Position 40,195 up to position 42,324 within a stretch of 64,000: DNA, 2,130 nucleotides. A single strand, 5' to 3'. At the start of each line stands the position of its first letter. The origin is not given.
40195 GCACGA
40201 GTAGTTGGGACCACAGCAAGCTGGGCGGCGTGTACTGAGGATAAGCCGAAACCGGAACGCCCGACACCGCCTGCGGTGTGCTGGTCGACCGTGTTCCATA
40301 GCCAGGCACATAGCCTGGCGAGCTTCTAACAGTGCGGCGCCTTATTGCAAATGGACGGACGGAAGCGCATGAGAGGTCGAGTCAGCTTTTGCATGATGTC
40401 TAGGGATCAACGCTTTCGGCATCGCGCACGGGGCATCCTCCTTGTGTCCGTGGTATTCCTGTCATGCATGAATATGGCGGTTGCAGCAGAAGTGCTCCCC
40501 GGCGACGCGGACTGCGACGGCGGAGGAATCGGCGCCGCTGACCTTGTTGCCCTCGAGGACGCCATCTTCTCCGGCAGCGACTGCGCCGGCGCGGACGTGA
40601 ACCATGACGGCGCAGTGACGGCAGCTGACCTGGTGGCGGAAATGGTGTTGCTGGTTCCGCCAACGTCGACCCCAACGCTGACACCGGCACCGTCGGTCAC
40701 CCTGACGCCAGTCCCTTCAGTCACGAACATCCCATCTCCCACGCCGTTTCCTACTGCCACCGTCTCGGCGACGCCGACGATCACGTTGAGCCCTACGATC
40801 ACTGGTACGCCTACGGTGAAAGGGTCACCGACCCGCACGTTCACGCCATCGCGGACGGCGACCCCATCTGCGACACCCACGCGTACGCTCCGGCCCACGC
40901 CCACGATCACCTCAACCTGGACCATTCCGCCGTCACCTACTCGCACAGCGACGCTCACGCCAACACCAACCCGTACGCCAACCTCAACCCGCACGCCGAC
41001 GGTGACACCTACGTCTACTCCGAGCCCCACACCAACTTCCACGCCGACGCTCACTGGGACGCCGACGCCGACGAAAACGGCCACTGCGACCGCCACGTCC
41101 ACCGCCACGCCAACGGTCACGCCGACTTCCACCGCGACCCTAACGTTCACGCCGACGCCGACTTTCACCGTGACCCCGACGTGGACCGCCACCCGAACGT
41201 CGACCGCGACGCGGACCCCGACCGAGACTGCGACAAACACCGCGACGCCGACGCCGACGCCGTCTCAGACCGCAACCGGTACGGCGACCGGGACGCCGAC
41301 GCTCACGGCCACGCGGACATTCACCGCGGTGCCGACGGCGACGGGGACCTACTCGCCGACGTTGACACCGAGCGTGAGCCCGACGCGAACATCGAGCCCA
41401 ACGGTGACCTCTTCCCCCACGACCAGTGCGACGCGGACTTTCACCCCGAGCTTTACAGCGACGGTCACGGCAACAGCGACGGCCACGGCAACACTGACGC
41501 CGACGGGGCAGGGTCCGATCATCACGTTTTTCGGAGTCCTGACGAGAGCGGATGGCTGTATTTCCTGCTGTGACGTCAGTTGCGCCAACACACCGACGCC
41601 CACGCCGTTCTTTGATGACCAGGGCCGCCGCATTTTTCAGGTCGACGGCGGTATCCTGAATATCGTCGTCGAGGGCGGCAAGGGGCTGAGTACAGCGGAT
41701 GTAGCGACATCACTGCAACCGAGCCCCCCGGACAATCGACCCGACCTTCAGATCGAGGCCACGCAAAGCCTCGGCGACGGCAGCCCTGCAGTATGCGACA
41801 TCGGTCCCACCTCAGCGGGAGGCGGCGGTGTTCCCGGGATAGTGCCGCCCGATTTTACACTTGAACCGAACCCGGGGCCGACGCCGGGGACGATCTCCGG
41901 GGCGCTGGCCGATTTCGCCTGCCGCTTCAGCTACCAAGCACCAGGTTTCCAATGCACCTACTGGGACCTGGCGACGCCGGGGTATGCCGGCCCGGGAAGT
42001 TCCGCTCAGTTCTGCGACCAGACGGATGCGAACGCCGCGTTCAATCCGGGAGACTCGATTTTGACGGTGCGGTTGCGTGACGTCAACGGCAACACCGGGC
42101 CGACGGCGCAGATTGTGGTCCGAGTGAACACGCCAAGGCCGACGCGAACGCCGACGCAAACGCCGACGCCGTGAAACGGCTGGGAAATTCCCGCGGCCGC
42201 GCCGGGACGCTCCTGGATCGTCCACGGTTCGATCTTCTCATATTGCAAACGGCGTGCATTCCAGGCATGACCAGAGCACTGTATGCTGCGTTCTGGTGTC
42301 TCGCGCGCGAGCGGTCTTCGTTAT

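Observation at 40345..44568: Two paralogous dockerin-fronted proteins sharing a novel C-terminal domain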

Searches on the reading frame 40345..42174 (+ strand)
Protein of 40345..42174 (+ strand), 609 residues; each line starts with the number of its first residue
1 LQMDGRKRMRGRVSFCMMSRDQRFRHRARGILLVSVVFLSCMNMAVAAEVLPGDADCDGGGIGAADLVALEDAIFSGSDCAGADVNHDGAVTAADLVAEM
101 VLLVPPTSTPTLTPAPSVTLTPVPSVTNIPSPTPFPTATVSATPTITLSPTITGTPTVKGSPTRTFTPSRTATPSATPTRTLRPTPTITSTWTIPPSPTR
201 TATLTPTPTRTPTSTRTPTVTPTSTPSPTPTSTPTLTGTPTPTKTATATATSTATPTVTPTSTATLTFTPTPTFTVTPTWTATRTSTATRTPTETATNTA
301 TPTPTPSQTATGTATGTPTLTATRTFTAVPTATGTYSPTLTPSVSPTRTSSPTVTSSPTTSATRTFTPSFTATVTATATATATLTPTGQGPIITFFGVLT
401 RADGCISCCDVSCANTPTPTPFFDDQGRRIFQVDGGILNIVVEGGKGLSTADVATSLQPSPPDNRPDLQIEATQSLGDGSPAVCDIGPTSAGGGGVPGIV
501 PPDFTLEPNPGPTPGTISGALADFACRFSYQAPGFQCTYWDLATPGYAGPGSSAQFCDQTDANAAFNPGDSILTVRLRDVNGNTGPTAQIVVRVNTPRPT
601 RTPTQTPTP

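Call 4: search_protein_families(library=pfam, proteins=[window:40345-42174:+], max_evalue=1)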
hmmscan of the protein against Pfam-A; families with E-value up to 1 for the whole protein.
window:40345-42174:+ (609 aa): 1 family
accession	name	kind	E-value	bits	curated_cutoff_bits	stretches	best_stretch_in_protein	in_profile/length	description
PF00404.24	Dockerin_1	-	0.032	14.9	22.9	1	62-96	10-49/57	Dockerin type I domain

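Call 29: search_protein_families(library=ncbifam, proteins=[window:40345-42174:+], max_evalue=1)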
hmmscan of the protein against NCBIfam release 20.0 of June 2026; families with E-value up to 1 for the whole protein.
window:40345-42174:+ (609 aa): 0 families

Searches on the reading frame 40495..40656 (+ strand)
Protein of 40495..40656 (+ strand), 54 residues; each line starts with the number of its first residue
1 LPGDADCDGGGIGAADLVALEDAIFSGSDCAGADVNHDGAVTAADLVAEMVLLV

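Call 73: search_solved_structures(query=A5, max_evalue=1, show_alignments=2)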
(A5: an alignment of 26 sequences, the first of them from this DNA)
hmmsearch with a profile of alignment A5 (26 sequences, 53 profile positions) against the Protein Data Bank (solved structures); distinct sequences matched with E-value up to 1: 53.
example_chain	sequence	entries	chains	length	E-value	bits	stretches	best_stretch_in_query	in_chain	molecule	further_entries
4fl4_A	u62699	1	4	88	9.2e-07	31.9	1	3-52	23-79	Glycoside hydrolase family 9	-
2m7n_A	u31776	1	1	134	5e-06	29.5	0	4-41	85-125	Calcium-binding protein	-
1jfj_A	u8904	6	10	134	5.1e-06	29.5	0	4-41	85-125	CALCIUM-BINDING PROTEIN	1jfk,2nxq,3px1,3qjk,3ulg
2ccl_B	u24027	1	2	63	9.7e-06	28.6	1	2-52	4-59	ENDO-1,4-BETA-XYLANASE Y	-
1clc_A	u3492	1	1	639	1.2e-05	28.3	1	2-51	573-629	ENDOGLUCANASE CELD; EC: 3.2.1.4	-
4cj0_A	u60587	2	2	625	1.2e-05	28.3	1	2-51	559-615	ENDOGLUCANASE D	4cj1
2jnx_A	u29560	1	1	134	7.6e-05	25.7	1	4-41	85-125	Calcium binding protein 2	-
2vn6_B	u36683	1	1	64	8.8e-05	25.5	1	3-48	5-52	ENDOGLUCANASE A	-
1daq_A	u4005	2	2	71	0.00011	25.2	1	2-46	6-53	ENDOGLUCANASE SS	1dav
2mte_A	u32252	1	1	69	0.00012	25.2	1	2-46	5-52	Cellulose 1,4-beta-cellobiosidase (reducing end) CelS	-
1ohz_B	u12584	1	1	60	0.00035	23.6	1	3-52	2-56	ENDO-1,4-BETA-XYLANASE Y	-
2vn5_B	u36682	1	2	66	0.00043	23.3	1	3-48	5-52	ENDOGLUCANASE A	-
5m2s_B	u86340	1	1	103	0.0015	21.6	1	3-18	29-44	Doc8: Type I dockerin repeat domain from family 9 glycoside hydrolase WP_009982745[Ruminoc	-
6kg9_A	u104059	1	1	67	0.0032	20.5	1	3-49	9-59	And cellulose-binding endoglucanase family 9 CelL ortholog dockerin domain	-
5m2o_B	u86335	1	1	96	0.0042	20.2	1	2-28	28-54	Group I Dockerin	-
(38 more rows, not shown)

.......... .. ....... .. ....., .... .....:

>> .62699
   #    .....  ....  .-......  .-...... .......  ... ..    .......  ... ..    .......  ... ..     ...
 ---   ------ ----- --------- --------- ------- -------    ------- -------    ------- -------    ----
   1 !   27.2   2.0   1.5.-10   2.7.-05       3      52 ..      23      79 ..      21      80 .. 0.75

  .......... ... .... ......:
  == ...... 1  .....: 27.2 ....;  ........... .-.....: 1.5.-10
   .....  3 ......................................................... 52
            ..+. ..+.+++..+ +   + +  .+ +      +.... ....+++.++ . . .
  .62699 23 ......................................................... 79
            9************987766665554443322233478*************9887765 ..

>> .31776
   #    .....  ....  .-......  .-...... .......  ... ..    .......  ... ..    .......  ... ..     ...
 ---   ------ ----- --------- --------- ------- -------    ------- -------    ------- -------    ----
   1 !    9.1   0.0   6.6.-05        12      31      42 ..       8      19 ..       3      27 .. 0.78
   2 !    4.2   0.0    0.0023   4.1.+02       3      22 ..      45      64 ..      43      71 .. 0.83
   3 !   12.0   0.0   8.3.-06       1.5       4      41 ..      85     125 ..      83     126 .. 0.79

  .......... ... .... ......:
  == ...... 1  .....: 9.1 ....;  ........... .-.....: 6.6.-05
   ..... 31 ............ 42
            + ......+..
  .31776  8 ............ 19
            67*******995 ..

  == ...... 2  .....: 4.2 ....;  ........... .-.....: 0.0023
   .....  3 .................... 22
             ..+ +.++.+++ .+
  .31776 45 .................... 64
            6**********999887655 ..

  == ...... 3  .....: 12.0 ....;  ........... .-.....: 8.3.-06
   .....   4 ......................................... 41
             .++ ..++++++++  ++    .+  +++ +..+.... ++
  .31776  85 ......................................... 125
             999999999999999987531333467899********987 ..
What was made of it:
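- On Dockerin type I (PF00404): The family profile hits solved dockerins at E=9e-7 to 4e-4 (call 73).
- Closest known: Type I dockerin modules of cellulosomal enzymes and scaffoldins. Same: A profile of the Binatia modules hits these structures across both repeats (call 73).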

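Call 74: search_protein_families(library=pfam, alignment_id=A5, max_evalue=0.1)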
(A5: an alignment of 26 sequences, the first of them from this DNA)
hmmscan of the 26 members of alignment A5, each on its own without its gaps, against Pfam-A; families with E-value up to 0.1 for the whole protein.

A. member 1, seq(54 aa): 1 family
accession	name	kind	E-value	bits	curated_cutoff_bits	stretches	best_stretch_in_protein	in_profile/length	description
PF00404.24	Dockerin_1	-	0.0016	19.1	22.9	1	11-46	9-49/57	Dockerin type I domain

B. families by the number of members that match (of 26 scanned): 7 families
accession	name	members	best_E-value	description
PF00404.24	Dockerin_1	25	6e-10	Dockerin type I domain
PF13202.12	EF-hand_5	12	0.00015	EF hand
PF00036.39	EF-hand_1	11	8.2e-05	EF hand domain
PF13405.12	EF-hand_6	10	9.8e-05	EF-hand domain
PF13499.12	EF-hand_7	8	0.00095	EF-hand domain pair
PF13833.12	EF-hand_8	1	0.013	EF-hand domain pair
PF13822.11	ACC_epsilon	1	0.072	Acyl-CoA carboxylase epsilon subunit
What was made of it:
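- On Dockerin type I (PF00404): 25 of 26 orthologous modules match Dockerin_1, with a best E of 6e-10 (call 74).
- Checked: However, 25 of 26 orthologous modules hit Dockerin_1 (best E=6e-10; call 74), and their profile hits solved type I dockerins across both repeats (4fl4_A E=9e-7, 2ccl_B E=1e-5; call 73).
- Dockerin: profile hits to solved type I dockerins, and Pfam Dockerin_1 hits in 25 of 26 orthologous modules (calls 73, 74).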
